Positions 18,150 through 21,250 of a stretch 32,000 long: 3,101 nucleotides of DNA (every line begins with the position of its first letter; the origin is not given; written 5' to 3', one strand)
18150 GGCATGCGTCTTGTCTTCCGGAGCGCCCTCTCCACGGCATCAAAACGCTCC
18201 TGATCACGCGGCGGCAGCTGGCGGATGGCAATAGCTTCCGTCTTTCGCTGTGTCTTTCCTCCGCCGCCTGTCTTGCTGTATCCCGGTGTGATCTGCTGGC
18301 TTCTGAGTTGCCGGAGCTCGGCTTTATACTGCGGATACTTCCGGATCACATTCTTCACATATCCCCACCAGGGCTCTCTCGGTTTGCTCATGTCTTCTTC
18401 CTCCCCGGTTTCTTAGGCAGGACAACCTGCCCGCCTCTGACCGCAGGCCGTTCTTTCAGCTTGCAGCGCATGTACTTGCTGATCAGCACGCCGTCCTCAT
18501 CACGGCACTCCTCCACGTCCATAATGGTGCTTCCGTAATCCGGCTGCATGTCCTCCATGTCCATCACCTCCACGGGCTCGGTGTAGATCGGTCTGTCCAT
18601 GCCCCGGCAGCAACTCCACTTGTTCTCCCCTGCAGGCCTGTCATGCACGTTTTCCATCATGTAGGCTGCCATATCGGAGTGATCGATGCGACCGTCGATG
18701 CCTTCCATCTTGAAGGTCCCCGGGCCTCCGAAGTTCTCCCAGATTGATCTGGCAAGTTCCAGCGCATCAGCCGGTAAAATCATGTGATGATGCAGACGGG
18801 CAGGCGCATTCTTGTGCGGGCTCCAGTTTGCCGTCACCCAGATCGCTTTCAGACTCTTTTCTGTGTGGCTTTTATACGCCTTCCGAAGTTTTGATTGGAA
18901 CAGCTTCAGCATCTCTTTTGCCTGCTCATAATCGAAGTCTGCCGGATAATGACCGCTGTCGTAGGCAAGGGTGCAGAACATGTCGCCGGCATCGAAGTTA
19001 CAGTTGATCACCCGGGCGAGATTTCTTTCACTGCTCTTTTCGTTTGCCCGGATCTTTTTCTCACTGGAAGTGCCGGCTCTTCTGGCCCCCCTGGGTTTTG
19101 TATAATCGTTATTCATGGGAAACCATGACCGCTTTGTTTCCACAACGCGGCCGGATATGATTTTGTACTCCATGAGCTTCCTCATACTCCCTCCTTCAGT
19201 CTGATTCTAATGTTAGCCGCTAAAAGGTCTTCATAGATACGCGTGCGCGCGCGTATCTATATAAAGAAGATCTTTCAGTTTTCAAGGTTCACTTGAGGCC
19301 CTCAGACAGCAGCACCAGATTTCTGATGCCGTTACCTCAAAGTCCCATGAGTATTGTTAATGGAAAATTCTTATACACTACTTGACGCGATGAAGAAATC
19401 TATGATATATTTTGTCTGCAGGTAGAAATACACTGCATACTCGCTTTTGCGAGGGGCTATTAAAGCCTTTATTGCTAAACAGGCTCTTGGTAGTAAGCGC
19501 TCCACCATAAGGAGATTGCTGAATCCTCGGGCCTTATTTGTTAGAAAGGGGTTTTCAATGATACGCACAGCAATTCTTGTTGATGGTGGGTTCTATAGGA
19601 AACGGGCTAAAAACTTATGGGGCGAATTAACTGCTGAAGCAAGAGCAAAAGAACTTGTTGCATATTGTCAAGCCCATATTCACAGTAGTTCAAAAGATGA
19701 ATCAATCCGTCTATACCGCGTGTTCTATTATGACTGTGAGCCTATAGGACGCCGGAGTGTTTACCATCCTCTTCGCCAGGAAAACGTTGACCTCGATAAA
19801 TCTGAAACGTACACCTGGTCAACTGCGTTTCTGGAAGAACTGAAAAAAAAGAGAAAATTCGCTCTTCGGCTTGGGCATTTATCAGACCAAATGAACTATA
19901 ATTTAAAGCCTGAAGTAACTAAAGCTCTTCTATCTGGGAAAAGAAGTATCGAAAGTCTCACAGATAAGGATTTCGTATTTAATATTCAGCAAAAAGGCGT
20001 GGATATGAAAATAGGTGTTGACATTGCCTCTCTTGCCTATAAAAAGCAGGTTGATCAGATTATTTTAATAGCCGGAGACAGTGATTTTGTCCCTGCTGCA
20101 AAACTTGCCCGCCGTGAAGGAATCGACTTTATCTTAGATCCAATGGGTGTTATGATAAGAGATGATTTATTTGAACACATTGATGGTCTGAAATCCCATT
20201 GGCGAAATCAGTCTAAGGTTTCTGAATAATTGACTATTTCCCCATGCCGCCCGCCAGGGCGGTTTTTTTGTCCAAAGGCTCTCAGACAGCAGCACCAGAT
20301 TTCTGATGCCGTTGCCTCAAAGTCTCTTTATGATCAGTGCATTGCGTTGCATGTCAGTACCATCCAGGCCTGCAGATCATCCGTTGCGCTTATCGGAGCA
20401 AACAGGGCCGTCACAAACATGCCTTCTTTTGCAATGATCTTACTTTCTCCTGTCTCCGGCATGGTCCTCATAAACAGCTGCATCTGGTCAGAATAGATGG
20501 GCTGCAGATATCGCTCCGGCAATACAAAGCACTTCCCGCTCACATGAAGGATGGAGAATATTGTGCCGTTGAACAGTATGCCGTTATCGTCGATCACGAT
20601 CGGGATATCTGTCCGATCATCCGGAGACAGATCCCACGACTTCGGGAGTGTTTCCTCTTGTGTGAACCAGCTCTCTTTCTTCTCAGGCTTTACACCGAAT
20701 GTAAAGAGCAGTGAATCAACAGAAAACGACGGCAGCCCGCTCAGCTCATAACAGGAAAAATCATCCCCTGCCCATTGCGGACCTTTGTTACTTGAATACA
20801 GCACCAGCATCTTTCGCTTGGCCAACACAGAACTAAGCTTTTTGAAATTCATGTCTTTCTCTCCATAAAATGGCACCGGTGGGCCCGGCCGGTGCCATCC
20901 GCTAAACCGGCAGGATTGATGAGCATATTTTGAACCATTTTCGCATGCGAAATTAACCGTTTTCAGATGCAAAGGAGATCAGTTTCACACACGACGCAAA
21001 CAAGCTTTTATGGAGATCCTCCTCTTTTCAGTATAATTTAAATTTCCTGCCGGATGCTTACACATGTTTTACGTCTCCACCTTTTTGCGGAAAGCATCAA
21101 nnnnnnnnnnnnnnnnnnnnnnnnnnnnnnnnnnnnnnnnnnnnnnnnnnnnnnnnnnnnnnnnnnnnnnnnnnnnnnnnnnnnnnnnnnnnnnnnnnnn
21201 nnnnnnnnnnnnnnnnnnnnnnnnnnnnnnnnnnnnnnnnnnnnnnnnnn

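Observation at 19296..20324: Self-contained NYN-nuclease cassette bracketed by a 49-bp direct repeat, inserted head-on into the early/replication region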

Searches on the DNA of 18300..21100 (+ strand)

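Call 7: search_dna_similar(query=window:18300-21100:+, collection=phages, mode=distant, max_rows=30)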
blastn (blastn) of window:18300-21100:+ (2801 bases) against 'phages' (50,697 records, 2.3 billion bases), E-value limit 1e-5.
Records with a match: 8; places in all: 9; records where one place covers at least 80% of the query: 0.
Best place of each record, by identity: 60-80% 8.
By first word of the organism name: Bacteriophage 3; Streptococcus 2; Moraxella 1; Dorea 1; Lactococcus 1.
By host as written in the record: - 3; Moraxella catarrhalis 1; Dorea sp. 000433215 DA134 1; Lactococcus garvieae strain Bacchus 1; Streptococcus azizii 13-1151-1 1; Streptococcus azizii 1206367 1.
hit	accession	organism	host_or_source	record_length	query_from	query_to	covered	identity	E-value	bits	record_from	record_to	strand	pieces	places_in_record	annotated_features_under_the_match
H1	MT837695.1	Bacteriophage sp.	human fecal samples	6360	1680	1890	8%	72.0%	2e-22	115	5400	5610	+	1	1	record has no annotation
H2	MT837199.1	Bacteriophage sp.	human fecal samples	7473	1650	1842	7%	75.3%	3e-26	127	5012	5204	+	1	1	record has no annotation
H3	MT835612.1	Bacteriophage sp.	human fecal samples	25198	1691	1894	7%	69.2%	6e-9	70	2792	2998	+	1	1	record has no annotation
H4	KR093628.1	Moraxella phage Mcat4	Moraxella catarrhalis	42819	1690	1891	7%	68.3%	4e-11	77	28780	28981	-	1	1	hypothetical protein (x2)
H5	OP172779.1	Dorea phage DO134P1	Dorea sp. 000433215 DA134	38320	1670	1833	6%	73.2%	1e-17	99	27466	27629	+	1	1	hypothetical protein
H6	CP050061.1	Lactococcus phage Bacchus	Lactococcus garvieae strain Bacchus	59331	1684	1848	6%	72.1%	2e-15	92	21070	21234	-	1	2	record has no annotation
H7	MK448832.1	Streptococcus phage Javan85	Streptococcus azizii 13-1151-1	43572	1688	1830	5%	78.3%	1e-23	119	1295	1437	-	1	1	hypothetical protein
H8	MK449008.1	Streptococcus phage Javan84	Streptococcus azizii 1206367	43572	1688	1830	5%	78.3%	1e-23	119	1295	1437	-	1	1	hypothetical protein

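Call 8: search_dna_similar(query=window:18300-21100:+, collection=plasmids, mode=distant, max_rows=30)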
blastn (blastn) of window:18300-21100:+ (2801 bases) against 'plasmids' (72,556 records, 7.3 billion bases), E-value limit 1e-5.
Records with a match: 142; places in all: 143; records where one place covers at least 80% of the query: 0.
Best place of each record, by identity: 60-80% 142.
By first word of the organism name: Campylobacter 124; Xanthomonas 14; Thermus 2; Helicobacter 1; Spartinivicinus 1.
By predicted mobility (MOB-suite, as given by PLSDB): conjugative 115; non-mobilizable 25; mobilizable 2.
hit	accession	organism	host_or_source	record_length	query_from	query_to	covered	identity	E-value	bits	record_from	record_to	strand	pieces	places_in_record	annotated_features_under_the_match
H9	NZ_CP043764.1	Campylobacter jejuni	chicken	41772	1636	1885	9%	68.3%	2e-14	90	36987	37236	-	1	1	NYN domain-containing protein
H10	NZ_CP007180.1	Campylobacter coli RM5611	-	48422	1636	1885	9%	68.3%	2e-14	90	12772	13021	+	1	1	NYN domain-containing protein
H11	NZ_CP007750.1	Campylobacter jejuni subsp. jejuni M129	clinical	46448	1636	1885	9%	68.3%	2e-14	90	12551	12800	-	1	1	NYN domain-containing protein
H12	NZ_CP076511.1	Campylobacter coli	Homo sapiens,stool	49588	1636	1885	9%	68.3%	2e-14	90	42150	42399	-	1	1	NYN domain-containing protein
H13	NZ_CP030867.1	Campylobacter jejuni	single cell,chicken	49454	1636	1885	9%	68.3%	2e-14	90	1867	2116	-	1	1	NYN domain-containing protein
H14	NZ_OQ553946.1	Campylobacter coli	Homo sapiens,human,feces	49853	1636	1885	9%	68.3%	2e-14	90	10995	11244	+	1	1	NYN domain-containing protein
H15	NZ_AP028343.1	Campylobacter jejuni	Homo sapiens,feces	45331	1636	1885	9%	68.3%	2e-14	90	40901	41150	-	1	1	NYN domain-containing protein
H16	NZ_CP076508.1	Campylobacter jejuni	Homo sapiens,stool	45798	1664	1885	8%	69.2%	7e-14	89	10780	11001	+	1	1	NYN domain-containing protein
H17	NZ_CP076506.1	Campylobacter jejuni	Homo sapiens,stool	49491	1664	1885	8%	69.2%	7e-14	89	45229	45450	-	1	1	NYN domain-containing protein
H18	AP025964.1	Campylobacter jejuni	Homo sapiens,feces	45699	1664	1885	8%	69.2%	7e-14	89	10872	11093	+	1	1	helicase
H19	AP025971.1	Campylobacter jejuni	Homo sapiens,feces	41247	1664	1885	8%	69.2%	7e-14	89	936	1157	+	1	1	helicase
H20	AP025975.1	Campylobacter jejuni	Homo sapiens,feces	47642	1664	1885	8%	69.2%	7e-14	89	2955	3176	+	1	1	helicase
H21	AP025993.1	Campylobacter jejuni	Homo sapiens,feces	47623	1664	1885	8%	69.2%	7e-14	89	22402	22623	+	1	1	helicase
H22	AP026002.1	Campylobacter jejuni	Homo sapiens,feces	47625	1664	1885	8%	69.2%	7e-14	89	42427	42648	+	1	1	helicase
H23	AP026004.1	Campylobacter jejuni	Homo sapiens,feces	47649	1664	1885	8%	69.2%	7e-14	89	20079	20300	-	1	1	helicase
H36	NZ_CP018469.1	Xanthomonas vesicatoria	Capsicum annuum,pepper leaf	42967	1690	1887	7%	70.5%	1e-11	82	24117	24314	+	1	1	NYN domain-containing protein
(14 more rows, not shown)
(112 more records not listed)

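Call 46: search_rna_families(source=window, start=19150, end=20400, threshold=evalue, max_evalue=5)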
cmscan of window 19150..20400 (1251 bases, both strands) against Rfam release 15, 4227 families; matches with E-value up to 5: 4.
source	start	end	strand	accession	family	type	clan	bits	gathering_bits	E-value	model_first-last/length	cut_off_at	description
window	19411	19478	+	RF02969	DUF3800-I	Gene; sRNA;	-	33.6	44.2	0.0055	1-115/115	no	DUF3800-I RNA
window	19478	19538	+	RF03535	TEG147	Cis-reg;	-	32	56.1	0.00045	1-60/60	no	Staphylococcus aureus small RNA TEG147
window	19597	19624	+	RF01097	RF_site8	Cis-reg; frameshift_element;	-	23.4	43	0.17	1-52/52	no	Gag/pro ribosomal frameshift site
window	19233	19260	+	RF04176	mir-3149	Gene; miRNA;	-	19.1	100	1.7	1-83/83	no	mir-3149 microRNA precursor family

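Call 47: search_rna_families(source=window, start=19380, end=19580, threshold=evalue, max_evalue=1, show_alignments=3)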
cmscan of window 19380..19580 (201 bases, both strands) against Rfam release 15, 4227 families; matches with E-value up to 1: 2.
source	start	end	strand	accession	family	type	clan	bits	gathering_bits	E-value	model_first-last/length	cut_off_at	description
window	19411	19478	+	RF02969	DUF3800-I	Gene; sRNA;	-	33.6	44.2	0.00088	1-115/115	no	DUF3800-I RNA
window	19478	19538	+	RF03535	TEG147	Cis-reg;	-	32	56.1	7.2e-05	1-60/60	no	Staphylococcus aureus small RNA TEG147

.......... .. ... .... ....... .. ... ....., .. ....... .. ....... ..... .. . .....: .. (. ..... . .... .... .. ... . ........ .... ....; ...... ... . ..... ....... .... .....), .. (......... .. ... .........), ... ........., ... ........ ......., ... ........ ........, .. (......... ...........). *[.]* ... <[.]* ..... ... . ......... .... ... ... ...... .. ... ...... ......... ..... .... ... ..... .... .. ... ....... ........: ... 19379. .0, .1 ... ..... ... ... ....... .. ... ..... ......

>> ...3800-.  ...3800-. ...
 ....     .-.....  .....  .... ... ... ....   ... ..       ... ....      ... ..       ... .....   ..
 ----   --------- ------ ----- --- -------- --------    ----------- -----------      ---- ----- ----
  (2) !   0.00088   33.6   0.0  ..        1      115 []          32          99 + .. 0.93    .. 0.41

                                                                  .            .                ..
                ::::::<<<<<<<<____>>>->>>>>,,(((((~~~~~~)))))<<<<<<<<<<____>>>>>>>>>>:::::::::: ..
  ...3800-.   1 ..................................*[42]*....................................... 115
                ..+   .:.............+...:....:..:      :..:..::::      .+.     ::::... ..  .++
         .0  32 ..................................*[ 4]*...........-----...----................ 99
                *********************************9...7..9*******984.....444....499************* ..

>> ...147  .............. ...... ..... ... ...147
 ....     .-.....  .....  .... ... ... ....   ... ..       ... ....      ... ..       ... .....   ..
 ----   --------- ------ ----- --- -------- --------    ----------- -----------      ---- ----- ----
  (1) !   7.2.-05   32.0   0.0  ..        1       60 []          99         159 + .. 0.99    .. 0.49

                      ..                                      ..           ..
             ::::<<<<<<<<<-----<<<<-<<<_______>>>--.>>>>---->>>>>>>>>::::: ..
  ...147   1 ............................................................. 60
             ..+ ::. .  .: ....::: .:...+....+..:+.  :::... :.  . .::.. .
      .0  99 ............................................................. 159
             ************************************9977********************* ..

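Call 52: search_rna_families(sources=[L032, L033, L037, L040, L034], threshold=evalue, max_evalue=0.05)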
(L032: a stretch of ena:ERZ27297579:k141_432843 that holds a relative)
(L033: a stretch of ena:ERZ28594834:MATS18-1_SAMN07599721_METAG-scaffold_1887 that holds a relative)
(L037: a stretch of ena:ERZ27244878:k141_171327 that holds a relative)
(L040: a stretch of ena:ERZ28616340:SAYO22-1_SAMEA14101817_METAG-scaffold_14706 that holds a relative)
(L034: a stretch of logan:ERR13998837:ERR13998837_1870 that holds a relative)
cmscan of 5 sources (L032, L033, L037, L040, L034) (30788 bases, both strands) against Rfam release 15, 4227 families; matches with E-value up to 0.05: 3.
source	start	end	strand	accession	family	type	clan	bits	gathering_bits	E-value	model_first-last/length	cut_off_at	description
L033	5073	5161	-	RF00005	tRNA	Gene; tRNA;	CL00001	54.9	29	2.2e-09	1-71/71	no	tRNA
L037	6738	6838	+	RF00506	Thr_leader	Cis-reg; leader;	-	32.6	55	0.016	1-118/118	no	Threonine operon leader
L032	2194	2254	+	RF03535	TEG147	Cis-reg;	-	30.1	56.1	0.035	1-60/60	no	Staphylococcus aureus small RNA TEG147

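Call 66: get_annotated_region(hit=H7, flank=2500)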
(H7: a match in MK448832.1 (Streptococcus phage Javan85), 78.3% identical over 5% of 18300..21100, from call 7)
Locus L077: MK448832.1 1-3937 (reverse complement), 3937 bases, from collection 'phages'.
description: Streptococcus phage Javan85, complete genome.
organism: Streptococcus phage Javan85 (NCBI taxid 2548310)
taxonomy: Viruses; Duplodnaviria; Heunggongvirae; Uroviricota; Caudoviricetes
host: Streptococcus azizii 13-1151-1; source: -; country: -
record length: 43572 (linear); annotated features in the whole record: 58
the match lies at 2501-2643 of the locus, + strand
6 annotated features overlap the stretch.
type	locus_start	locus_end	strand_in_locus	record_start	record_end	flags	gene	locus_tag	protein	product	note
CDS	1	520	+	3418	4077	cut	-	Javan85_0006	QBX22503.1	hypothetical protein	-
CDS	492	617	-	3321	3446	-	-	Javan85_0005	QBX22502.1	hypothetical protein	-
CDS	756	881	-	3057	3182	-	-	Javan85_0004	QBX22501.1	hypothetical protein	-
CDS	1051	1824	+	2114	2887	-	-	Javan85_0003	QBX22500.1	pleiotropic regulator of exopolysaccharide synthesis, competence and biofilm formation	Pleiotropic regulator of exopolysaccharide synthesis, competence and biofilm formation Ftr, XRE family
CDS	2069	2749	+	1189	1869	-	-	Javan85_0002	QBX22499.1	hypothetical protein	FIG01109761: hypothetical protein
CDS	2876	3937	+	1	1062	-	-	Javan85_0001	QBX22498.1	integrase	-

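Call 67: get_annotated_region(hit=H5, flank=2500)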
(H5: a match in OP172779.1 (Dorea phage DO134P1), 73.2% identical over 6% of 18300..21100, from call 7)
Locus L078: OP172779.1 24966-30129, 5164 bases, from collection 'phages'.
description: Dorea phage DO134P1, complete genome.
organism: Dorea phage DO134P1 (NCBI taxid 2968629)
taxonomy: Viruses; Duplodnaviria; Heunggongvirae; Uroviricota; Caudoviricetes
host: Dorea sp. 000433215 DA134; source: municipal sewage; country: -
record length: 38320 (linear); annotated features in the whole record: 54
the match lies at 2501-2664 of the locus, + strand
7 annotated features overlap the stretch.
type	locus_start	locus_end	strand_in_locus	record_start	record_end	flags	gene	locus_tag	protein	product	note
CDS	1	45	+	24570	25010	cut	-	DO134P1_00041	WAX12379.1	hypothetical protein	-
CDS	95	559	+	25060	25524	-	-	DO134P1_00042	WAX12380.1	hypothetical protein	-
CDS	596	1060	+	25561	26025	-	-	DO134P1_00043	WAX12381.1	hypothetical protein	-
CDS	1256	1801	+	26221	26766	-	-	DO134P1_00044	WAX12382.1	hypothetical protein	-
CDS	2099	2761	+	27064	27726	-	-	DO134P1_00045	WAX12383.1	hypothetical protein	-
CDS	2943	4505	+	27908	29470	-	-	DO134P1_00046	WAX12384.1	hypothetical protein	-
CDS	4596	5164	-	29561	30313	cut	-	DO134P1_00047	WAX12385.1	hypothetical protein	-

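Call 68: get_annotated_region(hit=H9, flank=2000)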
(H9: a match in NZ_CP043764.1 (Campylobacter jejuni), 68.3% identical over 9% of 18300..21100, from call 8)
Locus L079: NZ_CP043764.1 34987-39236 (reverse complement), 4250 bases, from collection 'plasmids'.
description: Campylobacter jejuni strain BfR-CA-14430 plasmid pBfR-CA-14430, complete sequence
organism: Campylobacter jejuni (NCBI taxid 197)
taxonomy: Bacteria; Campylobacterota; Epsilonproteobacteria; Campylobacterales; Campylobacteraceae; Campylobacter; Campylobacter jejuni
host: -; source: chicken; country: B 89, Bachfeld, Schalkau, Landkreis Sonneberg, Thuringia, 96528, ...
typing (MOB-suite, as given by PLSDB): conjugative; relaxase MOBP; mating-pair formation MPF_T
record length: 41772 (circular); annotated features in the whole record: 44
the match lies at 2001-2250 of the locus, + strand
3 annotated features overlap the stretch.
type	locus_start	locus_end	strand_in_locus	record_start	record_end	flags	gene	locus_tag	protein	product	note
CDS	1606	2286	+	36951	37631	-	-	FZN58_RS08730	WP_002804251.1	NYN domain-containing protein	-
CDS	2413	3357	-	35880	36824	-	-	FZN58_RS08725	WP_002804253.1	transcriptional regulator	-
CDS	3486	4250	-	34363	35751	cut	mobP1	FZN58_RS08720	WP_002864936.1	MobP1 family relaxase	-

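Call 69: get_annotated_region(hit=H36, flank=2000)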
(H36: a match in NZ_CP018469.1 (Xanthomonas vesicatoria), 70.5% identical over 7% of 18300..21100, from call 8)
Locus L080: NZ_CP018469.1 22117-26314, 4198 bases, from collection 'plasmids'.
description: Xanthomonas vesicatoria strain LM159 plasmid pLM159.3, complete sequence
organism: Xanthomonas vesicatoria (NCBI taxid 56460)
taxonomy: Bacteria; Pseudomonadota; Gammaproteobacteria; Lysobacterales; Lysobacteraceae; Xanthomonas; Xanthomonas vesicatoria
host: -; source: Capsicum annuum,pepper leaf; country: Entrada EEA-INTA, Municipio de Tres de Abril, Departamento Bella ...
typing (MOB-suite, as given by PLSDB): conjugative; relaxase MOBP; mating-pair formation MPF_T
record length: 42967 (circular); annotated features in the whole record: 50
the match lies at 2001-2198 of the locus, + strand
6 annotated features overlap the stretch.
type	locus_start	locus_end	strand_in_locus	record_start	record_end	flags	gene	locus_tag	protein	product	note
CDS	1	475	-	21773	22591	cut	-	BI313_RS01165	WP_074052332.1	hypothetical protein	-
CDS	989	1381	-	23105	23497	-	-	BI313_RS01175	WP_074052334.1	hypothetical protein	-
CDS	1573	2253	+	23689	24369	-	-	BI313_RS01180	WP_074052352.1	NYN domain-containing protein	-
CDS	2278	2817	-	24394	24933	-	-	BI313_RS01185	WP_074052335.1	plasmid pRiA4b ORF-3 family protein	-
CDS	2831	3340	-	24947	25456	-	-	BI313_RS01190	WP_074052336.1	hypothetical protein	-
CDS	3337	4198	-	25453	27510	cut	traG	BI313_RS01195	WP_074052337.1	IncP-type conjugal transfer protein TraG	-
